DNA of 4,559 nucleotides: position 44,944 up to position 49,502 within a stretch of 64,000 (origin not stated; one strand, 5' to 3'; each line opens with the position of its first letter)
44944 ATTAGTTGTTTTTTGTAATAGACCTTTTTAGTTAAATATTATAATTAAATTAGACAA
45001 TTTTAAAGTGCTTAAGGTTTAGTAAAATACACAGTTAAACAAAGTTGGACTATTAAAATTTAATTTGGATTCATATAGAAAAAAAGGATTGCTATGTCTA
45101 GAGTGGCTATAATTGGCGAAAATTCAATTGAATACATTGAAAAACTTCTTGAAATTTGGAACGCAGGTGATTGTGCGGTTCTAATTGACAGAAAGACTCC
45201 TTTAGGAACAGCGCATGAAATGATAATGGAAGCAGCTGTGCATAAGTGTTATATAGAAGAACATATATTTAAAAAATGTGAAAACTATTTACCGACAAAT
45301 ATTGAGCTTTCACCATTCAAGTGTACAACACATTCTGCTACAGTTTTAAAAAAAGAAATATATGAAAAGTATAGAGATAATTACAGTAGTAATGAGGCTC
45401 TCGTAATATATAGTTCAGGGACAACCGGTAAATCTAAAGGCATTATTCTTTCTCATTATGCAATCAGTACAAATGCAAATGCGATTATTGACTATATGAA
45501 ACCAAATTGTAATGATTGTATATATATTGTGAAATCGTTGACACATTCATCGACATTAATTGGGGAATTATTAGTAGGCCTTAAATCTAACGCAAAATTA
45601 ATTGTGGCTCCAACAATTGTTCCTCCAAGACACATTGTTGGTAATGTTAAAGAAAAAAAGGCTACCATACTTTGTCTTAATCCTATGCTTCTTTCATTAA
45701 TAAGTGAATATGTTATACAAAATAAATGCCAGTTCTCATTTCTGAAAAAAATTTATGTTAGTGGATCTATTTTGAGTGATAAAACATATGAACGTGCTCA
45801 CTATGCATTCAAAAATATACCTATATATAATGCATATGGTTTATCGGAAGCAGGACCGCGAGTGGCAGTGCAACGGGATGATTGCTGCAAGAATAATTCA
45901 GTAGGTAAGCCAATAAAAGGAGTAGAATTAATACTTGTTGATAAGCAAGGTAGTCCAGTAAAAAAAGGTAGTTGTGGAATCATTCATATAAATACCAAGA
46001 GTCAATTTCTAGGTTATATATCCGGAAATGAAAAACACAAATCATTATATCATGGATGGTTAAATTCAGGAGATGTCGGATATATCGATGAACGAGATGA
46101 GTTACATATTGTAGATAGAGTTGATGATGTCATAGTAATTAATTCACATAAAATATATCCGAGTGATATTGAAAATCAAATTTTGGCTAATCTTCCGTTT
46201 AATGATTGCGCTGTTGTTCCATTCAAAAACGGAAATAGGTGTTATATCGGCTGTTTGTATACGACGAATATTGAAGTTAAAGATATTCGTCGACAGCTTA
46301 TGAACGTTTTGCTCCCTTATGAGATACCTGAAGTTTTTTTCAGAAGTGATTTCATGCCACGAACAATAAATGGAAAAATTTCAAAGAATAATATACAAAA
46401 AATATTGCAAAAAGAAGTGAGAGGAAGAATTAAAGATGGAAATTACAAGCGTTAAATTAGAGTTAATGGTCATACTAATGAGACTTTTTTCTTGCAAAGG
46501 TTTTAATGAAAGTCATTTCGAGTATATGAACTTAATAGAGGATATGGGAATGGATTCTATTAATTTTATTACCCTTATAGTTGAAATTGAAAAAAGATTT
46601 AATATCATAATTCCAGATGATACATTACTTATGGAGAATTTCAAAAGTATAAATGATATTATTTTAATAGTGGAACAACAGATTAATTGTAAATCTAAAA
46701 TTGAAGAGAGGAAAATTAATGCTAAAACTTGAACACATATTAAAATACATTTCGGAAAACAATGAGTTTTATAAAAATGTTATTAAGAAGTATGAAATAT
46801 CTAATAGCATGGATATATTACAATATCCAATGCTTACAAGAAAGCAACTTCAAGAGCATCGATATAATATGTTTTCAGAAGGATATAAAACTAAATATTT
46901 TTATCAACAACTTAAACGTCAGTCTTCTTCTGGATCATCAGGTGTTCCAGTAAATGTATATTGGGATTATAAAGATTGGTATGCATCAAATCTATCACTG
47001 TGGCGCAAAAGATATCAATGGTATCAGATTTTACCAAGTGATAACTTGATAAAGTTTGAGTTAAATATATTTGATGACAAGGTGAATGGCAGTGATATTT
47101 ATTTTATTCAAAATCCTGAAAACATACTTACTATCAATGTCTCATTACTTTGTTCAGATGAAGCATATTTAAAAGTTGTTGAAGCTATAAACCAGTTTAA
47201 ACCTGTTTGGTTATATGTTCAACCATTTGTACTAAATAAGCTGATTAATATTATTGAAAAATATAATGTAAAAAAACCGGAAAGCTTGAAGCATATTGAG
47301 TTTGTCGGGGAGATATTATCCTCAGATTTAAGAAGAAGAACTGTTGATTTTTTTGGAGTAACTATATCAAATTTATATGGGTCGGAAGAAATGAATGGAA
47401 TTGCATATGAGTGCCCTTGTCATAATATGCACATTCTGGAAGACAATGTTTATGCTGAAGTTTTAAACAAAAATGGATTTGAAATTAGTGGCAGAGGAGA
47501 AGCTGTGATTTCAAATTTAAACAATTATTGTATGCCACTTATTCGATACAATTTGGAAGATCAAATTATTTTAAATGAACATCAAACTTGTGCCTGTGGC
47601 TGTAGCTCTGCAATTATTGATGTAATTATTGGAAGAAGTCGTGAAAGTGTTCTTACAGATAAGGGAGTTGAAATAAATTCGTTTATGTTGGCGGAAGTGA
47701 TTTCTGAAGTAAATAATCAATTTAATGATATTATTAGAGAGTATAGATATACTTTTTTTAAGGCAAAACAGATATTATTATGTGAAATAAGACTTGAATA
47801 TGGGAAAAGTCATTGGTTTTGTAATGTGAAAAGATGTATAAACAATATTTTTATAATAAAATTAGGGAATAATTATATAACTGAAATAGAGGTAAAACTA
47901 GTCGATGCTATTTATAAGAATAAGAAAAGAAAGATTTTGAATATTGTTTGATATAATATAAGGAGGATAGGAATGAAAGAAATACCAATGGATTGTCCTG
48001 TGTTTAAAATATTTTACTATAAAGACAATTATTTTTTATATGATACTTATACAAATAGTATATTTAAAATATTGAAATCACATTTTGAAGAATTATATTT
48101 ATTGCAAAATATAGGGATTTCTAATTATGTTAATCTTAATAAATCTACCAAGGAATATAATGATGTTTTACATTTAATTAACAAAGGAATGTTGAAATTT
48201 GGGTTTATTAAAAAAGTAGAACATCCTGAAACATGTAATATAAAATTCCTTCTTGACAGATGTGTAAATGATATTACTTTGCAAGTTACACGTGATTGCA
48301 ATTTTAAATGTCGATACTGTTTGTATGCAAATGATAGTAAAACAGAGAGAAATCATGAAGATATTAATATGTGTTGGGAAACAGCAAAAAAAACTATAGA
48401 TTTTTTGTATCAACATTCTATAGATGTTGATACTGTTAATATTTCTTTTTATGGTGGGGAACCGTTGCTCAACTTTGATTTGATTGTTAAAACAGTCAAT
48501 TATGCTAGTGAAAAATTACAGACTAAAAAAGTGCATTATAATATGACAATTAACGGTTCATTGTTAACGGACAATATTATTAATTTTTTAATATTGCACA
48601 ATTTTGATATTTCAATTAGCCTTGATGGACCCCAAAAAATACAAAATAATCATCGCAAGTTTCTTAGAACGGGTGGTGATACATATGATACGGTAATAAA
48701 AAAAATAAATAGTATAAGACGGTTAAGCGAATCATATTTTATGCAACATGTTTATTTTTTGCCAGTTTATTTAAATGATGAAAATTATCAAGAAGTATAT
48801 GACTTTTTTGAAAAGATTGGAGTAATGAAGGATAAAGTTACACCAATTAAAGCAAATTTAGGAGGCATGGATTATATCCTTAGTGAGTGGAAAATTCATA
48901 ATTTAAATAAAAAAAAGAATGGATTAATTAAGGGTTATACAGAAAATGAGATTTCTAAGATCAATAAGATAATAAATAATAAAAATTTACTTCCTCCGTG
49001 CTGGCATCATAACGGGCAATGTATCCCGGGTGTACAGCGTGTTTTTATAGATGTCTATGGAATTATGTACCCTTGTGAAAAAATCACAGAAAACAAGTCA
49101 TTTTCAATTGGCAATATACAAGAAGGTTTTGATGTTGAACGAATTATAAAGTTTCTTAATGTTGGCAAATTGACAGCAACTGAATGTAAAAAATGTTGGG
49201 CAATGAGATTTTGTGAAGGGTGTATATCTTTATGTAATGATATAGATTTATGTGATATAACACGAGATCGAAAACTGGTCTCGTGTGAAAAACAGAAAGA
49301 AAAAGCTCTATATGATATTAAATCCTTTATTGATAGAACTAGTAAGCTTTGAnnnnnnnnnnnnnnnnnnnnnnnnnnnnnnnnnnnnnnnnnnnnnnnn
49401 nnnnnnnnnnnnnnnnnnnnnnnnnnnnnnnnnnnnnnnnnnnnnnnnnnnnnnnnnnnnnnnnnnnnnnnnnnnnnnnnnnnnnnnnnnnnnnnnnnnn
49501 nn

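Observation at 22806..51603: Hybrid RiPP / acyl-carrier biosynthetic system with two precursors, two radical SAM enzymes, YcaO and a KS/C-domain-free acylation machinery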

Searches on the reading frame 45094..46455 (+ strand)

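Call 5: search_protein_families(library=pfam, proteins=[window:45094-46455:+], max_evalue=0.01)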
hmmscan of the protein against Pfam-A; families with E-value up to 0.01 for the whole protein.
window:45094-46455:+ (453 aa): 1 family
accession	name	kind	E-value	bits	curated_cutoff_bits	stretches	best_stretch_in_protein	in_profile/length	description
PF00501.34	AMP-binding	-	5.7e-39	134.4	29.9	1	2-308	47-383/384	AMP-binding enzyme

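Call 8: search_protein_families(library=ncbifam, proteins=[window:45094-46455:+], max_evalue=0.01)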
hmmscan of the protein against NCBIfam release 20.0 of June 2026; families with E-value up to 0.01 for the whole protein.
window:45094-46455:+ (453 aa): 102 families (the best 25 are shown)
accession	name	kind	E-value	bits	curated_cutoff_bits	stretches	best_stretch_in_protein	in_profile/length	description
NF004837.0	PRK06187.1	subfamily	3.5e-56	190.5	476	1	92-440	162-524/531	long-chain-fatty-acid--CoA ligase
NF002966.0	PRK03640.1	equivalog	9.9e-39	133.2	556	1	3-439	54-481/483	o-succinylbenzoate--CoA ligase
NF052269.1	Staph_lig_FadD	equivalog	2.1e-38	131.9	650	1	96-442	147-497/499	long-chain-fatty-acid--CoA ligase FadD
NF006182.0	PRK08316.1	subfamily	1.3e-36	126.2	663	1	2-440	62-519/523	fatty acyl-CoA synthetase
NF005702.0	PRK07514.1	subfamily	1.3e-36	126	558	1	98-436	156-498/506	malonyl-CoA synthase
NF005797.0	PRK07638.1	equivalog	1.4e-36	126.1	518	1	3-441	52-482/487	acyl-CoA synthetase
TIGR01733.1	AA-adenyl-dom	subfamily_domain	2.3e-36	125.5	317.4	1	2-373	26-408/409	amino acid adenylation domain-containing protein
NF004114.0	PRK05605.1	equivalog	5e-36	124.2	766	1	74-441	197-572/575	long-chain-fatty-acid--CoA ligase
TIGR01923.1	menE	equivalog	6.8e-36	124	330.15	1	2-433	25-441/442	o-succinylbenzoate--CoA ligase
NF006167.0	PRK08308.1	equivalog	4.7e-35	121.2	513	1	89-433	91-406/414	acyl-CoA synthetase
NF005859.1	PRK07788.1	exception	2.6e-33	115.4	875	1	97-437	214-557/560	long-chain-fatty-acid--CoA ligase FadD2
NF005307.0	PRK06839.1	equivalog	3.6e-33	115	748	1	2-439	54-494/496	o-succinylbenzoate--CoA ligase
NF009921.1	PRK13382.1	exception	7.8e-33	114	850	1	96-435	187-529/529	acyl-CoA ligase FadD12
NF004511.1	PRK05852.1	equivalog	9.2e-33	113.6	650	1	3-436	53-502/505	FadD7 family fatty acid--CoA ligase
NF005801.1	PRK07656.1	equivalog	9.1e-32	110.3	657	1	69-434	137-499/500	FadD3 family acyl-CoA ligase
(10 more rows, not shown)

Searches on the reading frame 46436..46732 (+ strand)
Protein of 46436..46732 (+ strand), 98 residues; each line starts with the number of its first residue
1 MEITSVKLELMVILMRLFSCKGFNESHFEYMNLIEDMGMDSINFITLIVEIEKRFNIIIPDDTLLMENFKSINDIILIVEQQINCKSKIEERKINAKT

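Call 5: search_protein_families(library=pfam, proteins=[window:46436-46732:+], max_evalue=0.01)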
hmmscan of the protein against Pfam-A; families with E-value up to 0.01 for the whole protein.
window:46436-46732:+ (98 aa): 2 families
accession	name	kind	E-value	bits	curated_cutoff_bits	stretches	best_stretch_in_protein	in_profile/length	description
PF00550.31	PP-binding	-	3.9e-09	37.1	20.8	1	35-76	25-64/67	Phosphopantetheine attachment site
PF14573.12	PP-binding_2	-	0.00083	20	32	1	31-82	38-87/96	Acyl-carrier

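Call 8: search_protein_families(library=ncbifam, proteins=[window:46436-46732:+], max_evalue=0.01)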
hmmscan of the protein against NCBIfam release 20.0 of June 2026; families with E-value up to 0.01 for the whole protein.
window:46436-46732:+ (98 aa): 18 families
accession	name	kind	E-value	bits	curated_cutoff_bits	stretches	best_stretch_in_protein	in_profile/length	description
NF058660.1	cispen_ACP_AmcB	equivalog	4.5e-11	42.8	80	1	32-82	28-78/80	cispentacin biosynthesis acyl carrier protein AmcB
NF005798.0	PRK07639.1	equivalog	2.1e-08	34.4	100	1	29-83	28-82/91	petrobactin biosynthesis protein AsbD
NF002148.0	PRK00982.1-2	subfamily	4.2e-08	32.9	71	1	32-82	29-77/79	acyl carrier protein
NF002151.0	PRK00982.1-5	equivalog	4.6e-08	33.1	92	1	30-82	26-76/78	acyl carrier protein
TIGR04069.1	ocin_ACP_rel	hypoth_equivalog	6.9e-08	32.9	70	1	10-79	6-77/77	peptide maturation system acyl carrier-related protein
NF005480.0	PRK07081.1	equivalog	7.7e-08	32.2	72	1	37-81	31-75/83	acyl carrier protein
NF002150.0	PRK00982.1-4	subfamily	3.4e-07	30.4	66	1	31-82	29-78/80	acyl carrier protein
NF002147.0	PRK00982.1-1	equivalog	4.7e-07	29.5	84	1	32-81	32-79/83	acyl carrier protein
TIGR00517.1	acyl_carrier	equivalog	1.6e-06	27.9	70.45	1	33-81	29-75/77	acyl carrier protein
NF009104.0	PRK12449.1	equivalog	1.8e-06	27.8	70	1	31-81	29-77/80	acyl carrier protein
NF040636.1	AcpM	exception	2.1e-05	24.5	146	1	32-86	30-81/93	meromycolate extension acyl carrier protein AcpM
NF002149.0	PRK00982.1-3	equivalog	8.2e-05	22.5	106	1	32-63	28-59/78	acyl carrier protein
NF003464.0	PRK05087.1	equivalog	9.1e-05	22.4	68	1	10-81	7-76/78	D-alanine--poly(phosphoribitol) ligase subunit DltC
NF004533.0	PRK05883.1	equivalog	0.00028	20.6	72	1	32-66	48-82/100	acyl carrier protein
NF005079.0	PRK06508.1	equivalog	0.00035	20.9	83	1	33-64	29-60/93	acyl carrier protein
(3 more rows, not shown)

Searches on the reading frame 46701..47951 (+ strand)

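Call 5: search_protein_families(library=pfam, proteins=[window:46701-47951:+], max_evalue=0.01)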
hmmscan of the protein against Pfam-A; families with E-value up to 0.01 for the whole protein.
window:46701-47951:+ (416 aa): 1 family
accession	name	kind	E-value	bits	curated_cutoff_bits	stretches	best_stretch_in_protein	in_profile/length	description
PF00501.34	AMP-binding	-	4.2e-06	26.2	29.9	1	159-237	248-330/384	AMP-binding enzyme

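Call 8: search_protein_families(library=ncbifam, proteins=[window:46701-47951:+], max_evalue=0.01)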
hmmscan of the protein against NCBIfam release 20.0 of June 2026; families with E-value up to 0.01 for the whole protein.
window:46701-47951:+ (416 aa): 9 families
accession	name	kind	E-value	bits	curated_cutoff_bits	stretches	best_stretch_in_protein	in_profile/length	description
NF053551.1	FlxY_rubin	equivalog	6.1e-23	81.2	520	2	161-389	162-392/424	flexirubin biosynthesis putative acyl-CoA ligase FlxY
NF045666.1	DVU1553_fam_AMP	equivalog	5.1e-21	75.1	300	1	158-312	173-330/331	DVU_1553 family AMP-dependent CoA ligase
NF041217.1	BagE_FevW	exception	7.8e-17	61.3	800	1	188-312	186-310/424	bagremycin/ferroverdin synthetase BagE/FevW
NF041878.1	paak_haloarch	equivalog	8.4e-17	60.9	700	1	195-367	201-374/427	phenylacetate--CoA ligase PaaK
TIGR02155.1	PA_CoA_ligase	equivalog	1.5e-14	53.4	646.3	1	158-338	158-341/422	phenylacetate--CoA ligase PaaK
TIGR02304.1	aden_form_hyp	equivalog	7.5e-11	41.7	251.9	1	109-413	134-425/430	F390 synthetase-related protein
TIGR03335.1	F390_ftsA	equivalog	4.8e-07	28.8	458.7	1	9-306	21-323/445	coenzyme F390 synthetase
NF005859.1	PRK07788.1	exception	3.4e-06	25.8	875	1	158-232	295-370/560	long-chain-fatty-acid--CoA ligase FadD2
NF041596.1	fum_diaprop_lig_DdaG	equivalog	2.3e-05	23.5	700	1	12-256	5-233/390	fumarate--(S)-2,3-diaminopropanoate ligase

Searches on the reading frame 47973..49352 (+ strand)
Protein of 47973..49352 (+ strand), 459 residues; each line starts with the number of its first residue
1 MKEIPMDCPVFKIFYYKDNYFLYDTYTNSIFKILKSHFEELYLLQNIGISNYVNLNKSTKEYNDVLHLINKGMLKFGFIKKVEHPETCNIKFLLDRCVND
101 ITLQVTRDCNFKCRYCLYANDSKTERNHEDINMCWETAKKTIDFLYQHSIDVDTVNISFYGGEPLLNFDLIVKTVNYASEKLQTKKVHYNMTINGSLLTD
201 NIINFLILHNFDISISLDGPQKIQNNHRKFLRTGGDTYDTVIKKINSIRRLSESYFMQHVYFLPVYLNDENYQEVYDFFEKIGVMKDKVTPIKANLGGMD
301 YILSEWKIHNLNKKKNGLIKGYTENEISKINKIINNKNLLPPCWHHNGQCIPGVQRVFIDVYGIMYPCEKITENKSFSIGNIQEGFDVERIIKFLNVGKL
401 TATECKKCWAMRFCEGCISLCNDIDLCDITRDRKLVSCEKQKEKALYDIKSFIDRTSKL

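Call 5: search_protein_families(library=pfam, proteins=[window:47973-49352:+], max_evalue=0.01)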
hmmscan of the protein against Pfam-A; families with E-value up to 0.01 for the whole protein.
window:47973-49352:+ (459 aa): 3 families
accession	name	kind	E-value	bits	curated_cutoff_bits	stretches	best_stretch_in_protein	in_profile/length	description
PF04055.27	Radical_SAM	-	4.1e-16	60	29.5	1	104-281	2-165/166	Radical SAM superfamily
PF13353.11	Fer4_12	-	1.5e-09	38.7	22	1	107-223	13-119/137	4Fe-4S single cluster domain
PF13186.11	SPASM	-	0.0038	17.9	21.5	0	350-386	1-39/67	Iron-sulfur cluster-binding domain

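Call 8: search_protein_families(library=ncbifam, proteins=[window:47973-49352:+], max_evalue=0.01)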
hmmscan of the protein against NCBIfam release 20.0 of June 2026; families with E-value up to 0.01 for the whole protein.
window:47973-49352:+ (459 aa): 60 families (the best 25 are shown)
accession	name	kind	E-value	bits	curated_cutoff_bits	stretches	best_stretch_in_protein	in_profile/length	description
TIGR04068.1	rSAM_ocin_clost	equivalog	1.3e-107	360.5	500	2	11-289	2-272/462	Cys-rich peptide radical SAM maturase CcpM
NF035951.1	rSAM_RumMC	equivalog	7.5e-55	186.5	720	2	13-248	19-259/510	RumMC family radical SAM sactipeptide maturase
NF047865.1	rSAM_PapB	equivalog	1.5e-54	185.4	340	1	100-422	4-320/330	PapB family radical SAM/SPASM ranthipeptide maturase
NF038170.1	lachnocin_rSAM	equivalog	1.7e-52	178.8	550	1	12-430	5-409/440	lachnocin radical SAM maturase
TIGR03906.1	quino_hemo_SAM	equivalog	4.2e-49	167.5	453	1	49-417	47-413/467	quinohemoprotein amine dehydrogenase maturation protein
TIGR04064.1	rSAM_nif11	equivalog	1.2e-45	156.2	518.7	2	97-248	76-224/459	nif11-like peptide radical SAM maturase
TIGR03974.1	rSAM_six_Cys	equivalog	1.2e-43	149.6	425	1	52-444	53-441/451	thioether cross-link-forming SCIFF peptide maturase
TIGR04148.1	GG_samocin_CFB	equivalog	7.9e-43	147.2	300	2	97-281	15-203/411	radical SAM peptide maturase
NF040492.1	not_ScfB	exception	3.6e-36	125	855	1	14-447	7-443/450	ScfB-related radical SAM/SPASM orphan maturase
TIGR03978.1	rSAM_paired_1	equivalog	4.5e-29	101.5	370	1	103-251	87-230/466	His-Xaa-Ser system radical SAM maturase HxsB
TIGR04115.1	rSAM_Cxxx_rpt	equivalog_domain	2.3e-25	89.9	350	2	100-246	3-153/359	radical SAM peptide maturase, CXXX-repeat target family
TIGR03942.1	sulfatase_rSAM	equivalog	3.7e-24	85.5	349.45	1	106-416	8-322/363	anaerobic sulfatase maturase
TIGR04280.1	geopep_mat_rSAM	hypoth_equivalog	2.1e-23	83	400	1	100-429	85-403/428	geopeptide radical SAM maturase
NF041707.1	rSAM_YhhB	equivalog_domain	4.6e-23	81.7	445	1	102-285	5-188/369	cyclophane-forming radical SAM/SPASM peptide maturase YhhB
NF041298.1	rSAM_mat_DynA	equivalog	8.1e-22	77.7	450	1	105-282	7-177/356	dynobactin maturation radical SAM/SPASM protein DynA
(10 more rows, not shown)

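Call 28: find_homologous_proteins(query=window:47973-49352:+)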
Query window:47973-49352:+ (459 aa): 3756 proteins with E <= 0.001 among 8000 candidates; the best 120 are listed.
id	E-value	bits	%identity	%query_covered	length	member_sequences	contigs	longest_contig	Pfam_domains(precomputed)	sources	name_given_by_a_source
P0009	0.0e+0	1062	100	100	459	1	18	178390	PF04055.28,PF13353.12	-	-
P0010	4.4e-188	644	61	99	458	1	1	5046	PF04055.28,PF13353.12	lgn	-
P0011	2.4e-184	631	60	99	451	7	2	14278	PF04055.28,PF13353.12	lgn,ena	-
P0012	1.3e-180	619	58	98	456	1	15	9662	PF04055.28,PF13353.12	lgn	-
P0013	4.2e-172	591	56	98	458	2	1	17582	PF04055.28,PF13353.12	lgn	-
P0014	2.8e-155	536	52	98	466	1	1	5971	PF04055.28,PF13353.12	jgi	-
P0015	1.2e-153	530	51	98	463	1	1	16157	PF04055.28,PF13353.12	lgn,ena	-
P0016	3.2e-153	529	53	100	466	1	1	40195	PF04055.28,PF13353.12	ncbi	-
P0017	4.6e-153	528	51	98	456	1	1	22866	PF04055.28,PF13353.12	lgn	-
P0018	1.9e-152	526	49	99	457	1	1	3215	PF04055.28,PF13353.12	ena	-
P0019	3.1e-152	526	48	100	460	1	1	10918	PF04055.28,PF13353.12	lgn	-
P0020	3.2e-152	525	51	98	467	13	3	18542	PF04055.28,PF13353.12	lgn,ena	-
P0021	1.0e-151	524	51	98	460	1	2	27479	PF04055.28,PF13353.12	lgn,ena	-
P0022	2.4e-151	523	50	97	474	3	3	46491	PF04055.28,PF13353.12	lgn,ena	-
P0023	2.8e-150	519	50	99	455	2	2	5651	PF04055.28,PF13353.12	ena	-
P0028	4.2e-146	505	50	99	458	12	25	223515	PF04055.28,PF13353.12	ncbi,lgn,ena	-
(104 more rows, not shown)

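Call 29: find_encoding_contigs(protein=P0013, flank=10000, max_places=2)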
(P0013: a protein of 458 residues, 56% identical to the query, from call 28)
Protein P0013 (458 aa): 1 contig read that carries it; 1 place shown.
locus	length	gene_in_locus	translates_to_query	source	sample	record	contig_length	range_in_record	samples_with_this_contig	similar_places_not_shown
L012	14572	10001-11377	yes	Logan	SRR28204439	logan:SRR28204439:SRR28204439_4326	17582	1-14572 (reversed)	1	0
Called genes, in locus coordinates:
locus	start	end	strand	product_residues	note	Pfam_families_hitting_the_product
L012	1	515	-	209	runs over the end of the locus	-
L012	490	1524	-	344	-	-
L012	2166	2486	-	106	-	PF13560:HTH_31 (weak), PF12844:HTH_19, PF01381:HTH_3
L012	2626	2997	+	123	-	-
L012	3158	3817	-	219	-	PF04647:AgrB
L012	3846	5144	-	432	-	PF14501:HATPase_c_5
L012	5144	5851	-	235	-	PF00072:Response_reg, PF04397:LytTR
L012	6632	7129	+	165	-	PF00881:Nitroreductase, PF14512:TM1586_NiRdase (weak), PF00881:Nitroreductase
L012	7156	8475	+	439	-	PF00501:AMP-binding, PF13193:AMP-binding_C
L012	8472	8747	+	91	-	PF00550:PP-binding, PF14573:PP-binding_2 (weak)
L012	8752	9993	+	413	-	PF00501:AMP-binding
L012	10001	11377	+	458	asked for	PF13353:Fer4_12, PF04055:Radical_SAM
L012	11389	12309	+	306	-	-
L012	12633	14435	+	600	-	PF00005:ABC_tran, PF13304:AAA_21 (faint)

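Call 30: find_encoding_contigs(protein=P0016, flank=10000, max_places=2)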
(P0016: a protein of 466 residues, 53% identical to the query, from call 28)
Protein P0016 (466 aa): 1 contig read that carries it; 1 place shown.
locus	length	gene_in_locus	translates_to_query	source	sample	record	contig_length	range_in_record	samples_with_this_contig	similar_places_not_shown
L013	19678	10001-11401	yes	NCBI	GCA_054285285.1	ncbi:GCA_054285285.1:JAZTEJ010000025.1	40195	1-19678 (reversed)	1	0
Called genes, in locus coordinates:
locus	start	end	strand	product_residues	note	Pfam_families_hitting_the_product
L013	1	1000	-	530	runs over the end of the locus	PF00239:Resolvase, PF07508:Recombinase, PF13408:Zn_ribbon_recom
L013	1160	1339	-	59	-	-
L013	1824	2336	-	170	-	PF04545:Sigma70_r4 (faint)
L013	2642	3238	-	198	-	PF22624:AASDHPPT_N, PF01648:ACPS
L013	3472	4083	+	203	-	PF04647:AgrB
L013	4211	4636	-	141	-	PF12844:HTH_19, PF13443:HTH_26, PF13560:HTH_31, PF01381:HTH_3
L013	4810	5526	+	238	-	PF00072:Response_reg, PF04397:LytTR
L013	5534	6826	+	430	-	PF14501:HATPase_c_5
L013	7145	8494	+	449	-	PF00501:AMP-binding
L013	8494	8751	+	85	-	PF00550:PP-binding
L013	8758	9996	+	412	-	PF00501:AMP-binding (weak)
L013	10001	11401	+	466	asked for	PF13353:Fer4_12, PF04055:Radical_SAM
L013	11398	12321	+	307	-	-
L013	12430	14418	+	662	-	PF13304:AAA_21 (faint), PF00664:ABC_membrane (weak), PF00005:ABC_tran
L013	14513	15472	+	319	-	-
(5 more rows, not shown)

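Call 31: find_encoding_contigs(protein=P0028, flank=10000, max_places=2)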
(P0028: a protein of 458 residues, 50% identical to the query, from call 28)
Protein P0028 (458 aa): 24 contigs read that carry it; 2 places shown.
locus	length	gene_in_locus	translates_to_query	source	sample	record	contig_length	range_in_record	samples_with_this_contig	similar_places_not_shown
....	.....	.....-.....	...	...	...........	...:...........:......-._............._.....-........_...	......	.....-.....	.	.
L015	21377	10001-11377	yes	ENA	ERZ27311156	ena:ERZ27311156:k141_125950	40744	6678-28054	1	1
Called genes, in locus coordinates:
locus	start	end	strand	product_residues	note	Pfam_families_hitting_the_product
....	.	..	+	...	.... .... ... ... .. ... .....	-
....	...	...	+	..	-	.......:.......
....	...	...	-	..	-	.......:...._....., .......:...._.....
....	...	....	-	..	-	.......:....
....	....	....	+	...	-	-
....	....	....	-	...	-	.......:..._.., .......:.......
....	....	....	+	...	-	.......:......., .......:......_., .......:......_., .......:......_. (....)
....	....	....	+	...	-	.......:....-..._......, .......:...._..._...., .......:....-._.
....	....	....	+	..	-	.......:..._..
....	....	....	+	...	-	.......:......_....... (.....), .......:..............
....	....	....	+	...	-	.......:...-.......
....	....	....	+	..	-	-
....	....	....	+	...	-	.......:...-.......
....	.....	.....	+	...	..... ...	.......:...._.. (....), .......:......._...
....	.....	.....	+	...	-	-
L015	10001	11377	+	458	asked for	PF13353:Fer4_12 (weak), PF04055:Radical_SAM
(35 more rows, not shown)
